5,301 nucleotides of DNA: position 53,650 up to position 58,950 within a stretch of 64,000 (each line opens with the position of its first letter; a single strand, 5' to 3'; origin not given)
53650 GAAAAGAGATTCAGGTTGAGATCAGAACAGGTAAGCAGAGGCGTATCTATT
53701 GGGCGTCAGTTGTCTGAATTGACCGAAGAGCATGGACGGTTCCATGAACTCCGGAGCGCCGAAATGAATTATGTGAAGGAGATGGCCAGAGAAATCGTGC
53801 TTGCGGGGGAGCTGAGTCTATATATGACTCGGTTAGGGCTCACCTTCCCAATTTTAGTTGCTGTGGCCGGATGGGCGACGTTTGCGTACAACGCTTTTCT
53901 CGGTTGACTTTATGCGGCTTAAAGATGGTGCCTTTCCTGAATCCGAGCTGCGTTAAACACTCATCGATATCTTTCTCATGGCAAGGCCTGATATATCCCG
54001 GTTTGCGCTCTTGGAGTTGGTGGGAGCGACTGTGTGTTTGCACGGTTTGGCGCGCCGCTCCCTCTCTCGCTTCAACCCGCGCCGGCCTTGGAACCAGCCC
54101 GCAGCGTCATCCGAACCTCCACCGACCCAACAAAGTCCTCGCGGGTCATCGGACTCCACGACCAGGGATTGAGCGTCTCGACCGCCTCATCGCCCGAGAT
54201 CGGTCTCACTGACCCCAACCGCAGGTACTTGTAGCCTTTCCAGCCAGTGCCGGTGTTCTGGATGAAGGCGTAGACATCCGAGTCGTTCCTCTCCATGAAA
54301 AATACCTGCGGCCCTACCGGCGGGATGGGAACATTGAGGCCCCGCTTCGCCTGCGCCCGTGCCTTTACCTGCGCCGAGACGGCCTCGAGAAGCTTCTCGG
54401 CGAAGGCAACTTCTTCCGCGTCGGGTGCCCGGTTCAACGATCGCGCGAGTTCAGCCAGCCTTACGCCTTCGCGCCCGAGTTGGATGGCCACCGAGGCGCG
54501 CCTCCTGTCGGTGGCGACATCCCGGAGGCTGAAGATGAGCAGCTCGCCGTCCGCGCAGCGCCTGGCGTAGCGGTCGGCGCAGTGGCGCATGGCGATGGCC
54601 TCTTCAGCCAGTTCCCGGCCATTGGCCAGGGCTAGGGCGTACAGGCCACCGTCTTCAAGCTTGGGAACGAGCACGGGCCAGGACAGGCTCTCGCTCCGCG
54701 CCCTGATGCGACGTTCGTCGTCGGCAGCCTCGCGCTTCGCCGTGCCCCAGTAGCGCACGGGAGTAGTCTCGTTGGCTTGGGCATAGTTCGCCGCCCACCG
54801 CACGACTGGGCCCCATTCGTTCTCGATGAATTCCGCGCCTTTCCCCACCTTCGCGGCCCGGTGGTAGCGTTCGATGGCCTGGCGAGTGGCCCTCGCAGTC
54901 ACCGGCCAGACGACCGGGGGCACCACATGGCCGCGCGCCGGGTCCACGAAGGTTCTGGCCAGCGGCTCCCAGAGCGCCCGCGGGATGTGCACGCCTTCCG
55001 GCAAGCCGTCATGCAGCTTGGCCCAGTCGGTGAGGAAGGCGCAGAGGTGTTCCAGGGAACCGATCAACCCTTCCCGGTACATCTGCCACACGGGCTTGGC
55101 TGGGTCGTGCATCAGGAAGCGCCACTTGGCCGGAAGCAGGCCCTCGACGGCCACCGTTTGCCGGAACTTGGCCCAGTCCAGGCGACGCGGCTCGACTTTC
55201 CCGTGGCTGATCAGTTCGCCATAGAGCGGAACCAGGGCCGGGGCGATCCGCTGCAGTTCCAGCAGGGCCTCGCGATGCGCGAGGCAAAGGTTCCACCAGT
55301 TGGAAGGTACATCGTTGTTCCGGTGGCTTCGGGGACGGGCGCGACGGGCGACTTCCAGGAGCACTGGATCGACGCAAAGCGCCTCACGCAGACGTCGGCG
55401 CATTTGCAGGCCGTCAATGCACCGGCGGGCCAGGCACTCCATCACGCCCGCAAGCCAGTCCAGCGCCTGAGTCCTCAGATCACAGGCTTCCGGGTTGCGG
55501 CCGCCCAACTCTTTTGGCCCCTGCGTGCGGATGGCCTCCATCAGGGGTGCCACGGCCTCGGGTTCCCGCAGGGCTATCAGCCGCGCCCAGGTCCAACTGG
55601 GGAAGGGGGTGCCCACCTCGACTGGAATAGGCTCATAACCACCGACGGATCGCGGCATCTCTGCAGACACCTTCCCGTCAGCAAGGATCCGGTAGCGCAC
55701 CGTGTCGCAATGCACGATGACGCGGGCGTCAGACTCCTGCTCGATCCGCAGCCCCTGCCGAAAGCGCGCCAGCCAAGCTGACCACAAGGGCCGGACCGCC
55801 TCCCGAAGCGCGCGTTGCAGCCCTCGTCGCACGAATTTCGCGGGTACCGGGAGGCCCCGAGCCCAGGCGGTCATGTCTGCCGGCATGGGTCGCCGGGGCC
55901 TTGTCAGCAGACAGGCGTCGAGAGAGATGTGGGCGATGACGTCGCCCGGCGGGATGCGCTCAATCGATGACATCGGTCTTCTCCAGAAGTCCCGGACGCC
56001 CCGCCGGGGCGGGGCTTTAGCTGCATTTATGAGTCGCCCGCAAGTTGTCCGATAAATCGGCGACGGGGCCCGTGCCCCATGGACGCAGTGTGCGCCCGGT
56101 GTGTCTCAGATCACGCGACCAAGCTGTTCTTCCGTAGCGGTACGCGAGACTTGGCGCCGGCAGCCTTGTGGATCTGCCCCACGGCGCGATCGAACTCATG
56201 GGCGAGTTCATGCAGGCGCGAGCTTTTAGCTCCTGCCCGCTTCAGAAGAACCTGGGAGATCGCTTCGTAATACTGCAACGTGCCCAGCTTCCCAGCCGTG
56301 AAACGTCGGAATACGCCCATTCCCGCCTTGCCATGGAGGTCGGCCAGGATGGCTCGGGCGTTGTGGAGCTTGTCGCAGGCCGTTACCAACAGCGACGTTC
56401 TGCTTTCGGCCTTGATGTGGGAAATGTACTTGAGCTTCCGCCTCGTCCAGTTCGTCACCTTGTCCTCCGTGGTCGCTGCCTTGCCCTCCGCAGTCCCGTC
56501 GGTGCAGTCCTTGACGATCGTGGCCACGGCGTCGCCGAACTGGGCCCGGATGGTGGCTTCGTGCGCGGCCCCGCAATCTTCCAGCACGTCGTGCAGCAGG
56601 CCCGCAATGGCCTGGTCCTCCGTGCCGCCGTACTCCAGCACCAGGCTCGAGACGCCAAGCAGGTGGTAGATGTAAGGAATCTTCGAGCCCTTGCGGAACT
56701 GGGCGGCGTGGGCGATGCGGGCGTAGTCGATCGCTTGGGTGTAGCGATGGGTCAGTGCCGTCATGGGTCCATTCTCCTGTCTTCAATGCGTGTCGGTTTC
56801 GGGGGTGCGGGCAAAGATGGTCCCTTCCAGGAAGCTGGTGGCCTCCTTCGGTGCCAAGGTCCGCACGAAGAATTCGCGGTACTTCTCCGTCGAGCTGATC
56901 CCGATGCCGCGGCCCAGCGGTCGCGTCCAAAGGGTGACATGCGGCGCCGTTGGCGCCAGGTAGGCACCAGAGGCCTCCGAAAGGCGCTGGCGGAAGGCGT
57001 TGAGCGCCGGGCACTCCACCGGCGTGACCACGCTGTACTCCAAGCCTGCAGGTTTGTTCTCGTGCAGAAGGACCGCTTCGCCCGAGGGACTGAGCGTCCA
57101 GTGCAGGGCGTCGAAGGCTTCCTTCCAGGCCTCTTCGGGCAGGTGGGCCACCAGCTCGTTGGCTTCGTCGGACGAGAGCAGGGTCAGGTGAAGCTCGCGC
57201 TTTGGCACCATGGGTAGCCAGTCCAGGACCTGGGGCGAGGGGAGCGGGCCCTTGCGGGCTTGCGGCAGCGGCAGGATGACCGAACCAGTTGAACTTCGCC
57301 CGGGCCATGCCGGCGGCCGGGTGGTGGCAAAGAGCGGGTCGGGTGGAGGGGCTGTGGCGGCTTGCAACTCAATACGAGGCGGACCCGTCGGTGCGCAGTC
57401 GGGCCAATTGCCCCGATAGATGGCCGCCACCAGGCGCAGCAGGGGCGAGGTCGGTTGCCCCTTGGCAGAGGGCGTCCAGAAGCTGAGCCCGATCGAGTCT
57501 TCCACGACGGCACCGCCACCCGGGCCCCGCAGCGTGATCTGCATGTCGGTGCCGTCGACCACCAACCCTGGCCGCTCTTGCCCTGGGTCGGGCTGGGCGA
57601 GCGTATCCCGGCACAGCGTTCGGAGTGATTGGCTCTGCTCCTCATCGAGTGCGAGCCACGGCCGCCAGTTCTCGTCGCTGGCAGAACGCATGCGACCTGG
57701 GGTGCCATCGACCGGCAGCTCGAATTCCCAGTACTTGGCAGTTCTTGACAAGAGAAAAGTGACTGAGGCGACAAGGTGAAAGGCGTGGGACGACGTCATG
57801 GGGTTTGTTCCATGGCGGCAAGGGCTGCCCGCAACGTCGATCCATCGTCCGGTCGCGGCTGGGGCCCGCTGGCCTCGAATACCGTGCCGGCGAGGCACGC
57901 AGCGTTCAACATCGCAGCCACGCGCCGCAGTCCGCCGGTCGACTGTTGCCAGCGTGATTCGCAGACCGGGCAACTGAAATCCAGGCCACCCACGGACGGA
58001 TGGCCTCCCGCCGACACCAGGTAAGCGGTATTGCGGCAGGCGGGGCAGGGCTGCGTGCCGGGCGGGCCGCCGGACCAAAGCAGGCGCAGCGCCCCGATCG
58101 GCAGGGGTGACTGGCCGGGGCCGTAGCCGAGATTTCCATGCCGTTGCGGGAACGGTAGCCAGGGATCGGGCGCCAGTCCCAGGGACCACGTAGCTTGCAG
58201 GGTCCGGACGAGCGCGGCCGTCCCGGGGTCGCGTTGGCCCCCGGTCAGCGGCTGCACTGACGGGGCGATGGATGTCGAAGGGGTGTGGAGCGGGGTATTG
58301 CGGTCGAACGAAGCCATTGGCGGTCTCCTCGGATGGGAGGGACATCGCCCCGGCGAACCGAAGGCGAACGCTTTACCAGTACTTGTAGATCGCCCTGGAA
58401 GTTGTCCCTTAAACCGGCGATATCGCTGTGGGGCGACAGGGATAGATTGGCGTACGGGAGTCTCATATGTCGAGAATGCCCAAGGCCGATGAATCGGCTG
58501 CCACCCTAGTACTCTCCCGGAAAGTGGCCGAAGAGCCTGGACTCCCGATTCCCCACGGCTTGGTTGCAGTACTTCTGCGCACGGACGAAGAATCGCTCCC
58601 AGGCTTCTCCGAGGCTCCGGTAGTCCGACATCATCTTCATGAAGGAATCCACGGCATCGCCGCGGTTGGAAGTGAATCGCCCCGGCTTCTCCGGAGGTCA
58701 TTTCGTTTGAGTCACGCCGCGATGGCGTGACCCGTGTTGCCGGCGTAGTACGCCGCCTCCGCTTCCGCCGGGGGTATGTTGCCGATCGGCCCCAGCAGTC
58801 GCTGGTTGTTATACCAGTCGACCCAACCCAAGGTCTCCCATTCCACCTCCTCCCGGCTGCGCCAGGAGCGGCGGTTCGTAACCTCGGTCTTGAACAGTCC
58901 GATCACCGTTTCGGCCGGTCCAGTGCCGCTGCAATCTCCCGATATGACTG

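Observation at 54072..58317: Uncharacterised cassette: Zn-ribbon protein / unknown-domain-2H phosphoesterase fusion / SpoT-type HD hydrolase / PcfJ-like protein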

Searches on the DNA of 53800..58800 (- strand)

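Call 59: search_rna_families(source=window, start=53800, end=58800, threshold=evalue, max_evalue=10, show_alignments=3)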
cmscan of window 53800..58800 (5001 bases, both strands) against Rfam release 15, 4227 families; matches with E-value up to 10: 3.
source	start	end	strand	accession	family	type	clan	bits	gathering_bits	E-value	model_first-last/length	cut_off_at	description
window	55987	56051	+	RF01383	GRIK4_3p_UTR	Gene;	-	19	38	2.4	1-94/94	no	GRIK4 3 prime UTR element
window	55999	56073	-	RF00521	SAM_alpha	Cis-reg; riboswitch;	-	17.9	36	1.2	1-79/79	no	Alpha-proteobacteria SAM riboswitch aptamer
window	55570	55617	+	RF02975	DUF3800-XI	Gene; sRNA;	-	14.6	37.8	9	1-48/48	no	DUF3800-XI RNA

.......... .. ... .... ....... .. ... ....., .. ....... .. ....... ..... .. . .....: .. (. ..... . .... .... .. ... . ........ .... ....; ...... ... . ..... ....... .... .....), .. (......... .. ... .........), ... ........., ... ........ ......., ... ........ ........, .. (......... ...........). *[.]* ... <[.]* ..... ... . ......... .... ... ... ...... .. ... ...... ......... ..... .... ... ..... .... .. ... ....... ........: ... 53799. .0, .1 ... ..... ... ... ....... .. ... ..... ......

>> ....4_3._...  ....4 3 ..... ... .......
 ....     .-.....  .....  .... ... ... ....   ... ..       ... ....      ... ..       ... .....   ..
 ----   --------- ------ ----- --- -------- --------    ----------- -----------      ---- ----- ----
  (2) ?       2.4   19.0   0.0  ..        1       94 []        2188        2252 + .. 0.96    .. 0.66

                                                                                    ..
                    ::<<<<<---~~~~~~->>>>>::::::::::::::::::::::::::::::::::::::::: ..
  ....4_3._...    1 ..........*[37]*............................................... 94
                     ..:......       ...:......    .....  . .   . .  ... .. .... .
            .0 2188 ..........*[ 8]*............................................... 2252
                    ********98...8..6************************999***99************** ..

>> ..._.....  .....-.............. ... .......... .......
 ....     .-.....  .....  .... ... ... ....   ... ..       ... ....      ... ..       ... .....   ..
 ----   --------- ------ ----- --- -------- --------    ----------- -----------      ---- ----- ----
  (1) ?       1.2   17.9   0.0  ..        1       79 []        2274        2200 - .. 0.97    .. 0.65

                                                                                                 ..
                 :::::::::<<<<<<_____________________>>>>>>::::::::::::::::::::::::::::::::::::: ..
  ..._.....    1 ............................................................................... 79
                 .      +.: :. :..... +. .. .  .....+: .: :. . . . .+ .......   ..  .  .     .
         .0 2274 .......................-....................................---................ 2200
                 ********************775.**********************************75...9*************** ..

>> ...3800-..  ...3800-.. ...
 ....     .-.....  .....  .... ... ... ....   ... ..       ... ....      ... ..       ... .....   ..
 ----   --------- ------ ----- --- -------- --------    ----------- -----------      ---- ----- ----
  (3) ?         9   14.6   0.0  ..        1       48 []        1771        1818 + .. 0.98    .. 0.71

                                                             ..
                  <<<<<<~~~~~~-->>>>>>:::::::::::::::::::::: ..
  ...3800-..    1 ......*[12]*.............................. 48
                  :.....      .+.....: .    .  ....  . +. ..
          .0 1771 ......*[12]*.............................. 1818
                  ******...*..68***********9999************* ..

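Call 61: search_rna_families(sources=[L004, L007, L016, L008], threshold=evalue, max_evalue=10, show_alignments=4)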
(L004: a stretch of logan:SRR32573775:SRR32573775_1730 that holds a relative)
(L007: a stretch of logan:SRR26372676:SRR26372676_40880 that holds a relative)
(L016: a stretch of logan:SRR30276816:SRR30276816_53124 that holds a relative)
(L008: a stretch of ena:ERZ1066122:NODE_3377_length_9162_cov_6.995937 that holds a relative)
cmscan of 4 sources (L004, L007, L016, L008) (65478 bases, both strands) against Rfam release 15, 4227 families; matches with E-value up to 10: 5.
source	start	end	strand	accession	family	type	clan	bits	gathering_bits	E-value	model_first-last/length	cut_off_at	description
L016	9896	9972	+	RF00521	SAM_alpha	Cis-reg; riboswitch;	-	25.3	36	0.16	1-79/79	no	Alpha-proteobacteria SAM riboswitch aptamer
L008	5693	5771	+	RF00521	SAM_alpha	Cis-reg; riboswitch;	-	25.2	36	0.16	1-79/79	no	Alpha-proteobacteria SAM riboswitch aptamer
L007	13631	13695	+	RF01791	F6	Gene; sRNA;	-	23.7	46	8.7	1-57/57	no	F6 TB sRNA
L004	19386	19460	-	RF03196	mir-6790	Gene; miRNA;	-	22.3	78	6.5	1-63/63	no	mir-6790 microRNA precursor family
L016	3772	4001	+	RF02042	HOTTIP_3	Gene; lncRNA;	-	18.1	50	0.31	105-353/353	no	HOXA transcript at the distal tip, conserved region 3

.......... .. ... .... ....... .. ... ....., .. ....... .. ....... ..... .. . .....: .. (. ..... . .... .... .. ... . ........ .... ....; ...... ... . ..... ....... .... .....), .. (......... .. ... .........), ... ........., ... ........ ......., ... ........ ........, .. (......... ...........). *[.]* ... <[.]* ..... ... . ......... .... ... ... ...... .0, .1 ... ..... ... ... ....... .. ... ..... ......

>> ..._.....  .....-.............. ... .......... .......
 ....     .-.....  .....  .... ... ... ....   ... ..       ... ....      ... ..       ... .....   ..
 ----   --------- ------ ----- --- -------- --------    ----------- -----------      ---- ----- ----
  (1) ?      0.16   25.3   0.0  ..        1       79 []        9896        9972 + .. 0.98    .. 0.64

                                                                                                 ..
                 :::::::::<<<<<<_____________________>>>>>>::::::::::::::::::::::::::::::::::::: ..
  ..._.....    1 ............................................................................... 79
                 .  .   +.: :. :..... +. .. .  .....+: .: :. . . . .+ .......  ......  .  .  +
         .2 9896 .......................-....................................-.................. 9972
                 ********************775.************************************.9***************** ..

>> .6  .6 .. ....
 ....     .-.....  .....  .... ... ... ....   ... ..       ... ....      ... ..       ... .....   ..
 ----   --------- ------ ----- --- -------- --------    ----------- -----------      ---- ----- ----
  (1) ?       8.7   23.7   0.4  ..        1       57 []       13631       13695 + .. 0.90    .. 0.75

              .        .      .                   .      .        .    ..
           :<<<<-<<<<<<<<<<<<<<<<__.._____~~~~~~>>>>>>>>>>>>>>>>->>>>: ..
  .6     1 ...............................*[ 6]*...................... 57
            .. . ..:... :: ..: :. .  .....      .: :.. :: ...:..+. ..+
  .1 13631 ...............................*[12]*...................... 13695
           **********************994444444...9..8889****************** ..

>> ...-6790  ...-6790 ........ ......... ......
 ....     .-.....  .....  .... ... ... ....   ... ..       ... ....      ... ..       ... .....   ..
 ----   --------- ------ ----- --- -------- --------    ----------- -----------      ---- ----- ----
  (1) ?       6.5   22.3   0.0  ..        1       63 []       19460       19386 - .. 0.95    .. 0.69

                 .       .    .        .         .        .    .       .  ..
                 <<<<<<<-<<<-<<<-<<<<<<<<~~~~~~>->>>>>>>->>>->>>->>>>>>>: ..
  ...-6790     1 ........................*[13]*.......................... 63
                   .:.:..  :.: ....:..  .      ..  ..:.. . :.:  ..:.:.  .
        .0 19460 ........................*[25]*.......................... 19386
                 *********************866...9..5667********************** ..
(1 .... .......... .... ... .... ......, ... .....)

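Call 84: build_rna_model(alignment_id=A4, structure=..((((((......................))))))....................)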
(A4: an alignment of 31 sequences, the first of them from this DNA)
Model R1 built from alignment A4 (31 sequences, 56 columns); structure: as given.
model positions 53; base pairs 6; branch points 0; effective number of sequences 5.25; information 1.047 bits per position. Calibrated on 0.2 Mb of random sequence (short: E-values are rough).
structure used (alignment columns):
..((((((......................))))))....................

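Call 85: search_with_rna_model(model_id=R1, source=window, filters=off, max_evalue=10, show_alignments=4)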
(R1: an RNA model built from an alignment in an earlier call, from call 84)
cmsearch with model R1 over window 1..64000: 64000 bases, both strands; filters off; matches with E-value up to 10: 7.
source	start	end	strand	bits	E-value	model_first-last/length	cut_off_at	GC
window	56015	56066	-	70.2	9.1e-19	1-53/53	no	0.52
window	58371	58423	-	70.2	9.6e-19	1-53/53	no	0.47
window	10447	10478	-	6.5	6.9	1-53/53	no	0.66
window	33848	33894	-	6.5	7.2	1-53/53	no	0.66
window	27348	27370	+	6.4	7.5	3-35/53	no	0.74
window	34942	35007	-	6.2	8.6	1-53/53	no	0.64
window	11332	11372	-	6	9.7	1-53/53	no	0.71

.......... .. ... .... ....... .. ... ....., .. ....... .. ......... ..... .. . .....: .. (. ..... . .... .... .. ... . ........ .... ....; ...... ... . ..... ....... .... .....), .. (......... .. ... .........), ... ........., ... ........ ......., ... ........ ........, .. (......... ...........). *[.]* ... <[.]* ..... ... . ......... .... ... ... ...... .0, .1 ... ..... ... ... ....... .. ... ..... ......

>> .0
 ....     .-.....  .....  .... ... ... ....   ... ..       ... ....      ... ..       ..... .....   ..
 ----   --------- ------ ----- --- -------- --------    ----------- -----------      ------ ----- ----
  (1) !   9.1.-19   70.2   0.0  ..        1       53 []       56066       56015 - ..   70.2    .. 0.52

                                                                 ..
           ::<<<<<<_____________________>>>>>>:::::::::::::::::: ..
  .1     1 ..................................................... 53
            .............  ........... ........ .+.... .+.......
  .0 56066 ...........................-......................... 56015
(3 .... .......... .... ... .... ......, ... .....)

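Call 86: search_with_rna_model(model_id=R1, sources=[L001, L003, L004, L007, L008, L010, L011, L012, L013, L014, L015, L016, L018], max_evalue=0.01)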
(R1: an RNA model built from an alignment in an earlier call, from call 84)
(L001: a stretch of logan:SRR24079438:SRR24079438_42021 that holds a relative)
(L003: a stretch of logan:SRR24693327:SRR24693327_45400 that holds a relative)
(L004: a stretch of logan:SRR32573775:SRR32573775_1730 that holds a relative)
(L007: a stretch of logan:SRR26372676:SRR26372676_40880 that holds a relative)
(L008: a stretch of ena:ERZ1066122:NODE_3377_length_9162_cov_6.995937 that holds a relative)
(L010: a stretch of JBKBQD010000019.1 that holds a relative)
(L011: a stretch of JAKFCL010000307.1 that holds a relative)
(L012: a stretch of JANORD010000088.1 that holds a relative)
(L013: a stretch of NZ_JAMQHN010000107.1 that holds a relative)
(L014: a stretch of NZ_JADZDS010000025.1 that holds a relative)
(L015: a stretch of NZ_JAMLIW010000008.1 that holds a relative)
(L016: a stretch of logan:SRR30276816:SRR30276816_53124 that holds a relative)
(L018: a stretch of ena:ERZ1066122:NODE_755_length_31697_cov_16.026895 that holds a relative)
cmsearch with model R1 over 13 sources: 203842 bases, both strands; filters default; matches with E-value up to 0.01: 19.
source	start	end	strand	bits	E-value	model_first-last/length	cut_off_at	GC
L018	13848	13900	+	73.3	3.5e-19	1-53/53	no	0.47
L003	7142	7194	+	70.7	2.1e-18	1-53/53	no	0.51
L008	3902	3953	+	70.7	2.1e-18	1-53/53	no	0.54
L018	3125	3176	+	70.7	2.1e-18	1-53/53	no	0.54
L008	1999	2051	+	70.6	2.3e-18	1-53/53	no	0.47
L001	11740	11791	+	70.4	2.5e-18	1-53/53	no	0.5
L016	9903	9954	+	69.8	3.8e-18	1-53/53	no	0.54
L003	9511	9562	+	69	6.7e-18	1-53/53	no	0.54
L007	5062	5115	+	67.5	1.9e-17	1-53/53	no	0.52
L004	12073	12126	+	67.4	2e-17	1-53/53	no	0.5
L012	10747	10799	+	66.7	3.2e-17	1-53/53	no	0.51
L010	1650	1703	+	66.4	3.9e-17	1-53/53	no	0.54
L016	6809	6861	+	59.9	3.4e-15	1-53/53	no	0.49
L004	13697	13748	+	59.6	4e-15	1-53/53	no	0.52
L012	8940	8992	+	58.9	6.5e-15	1-53/53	no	0.55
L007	6703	6754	+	54.8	1.1e-13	1-53/53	no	0.5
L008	5700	5752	+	48.9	6.1e-12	1-53/53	no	0.58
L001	14071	14123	+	48.8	6.4e-12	1-53/53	no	0.58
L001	9755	9807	+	48.4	8.8e-12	1-53/53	no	0.49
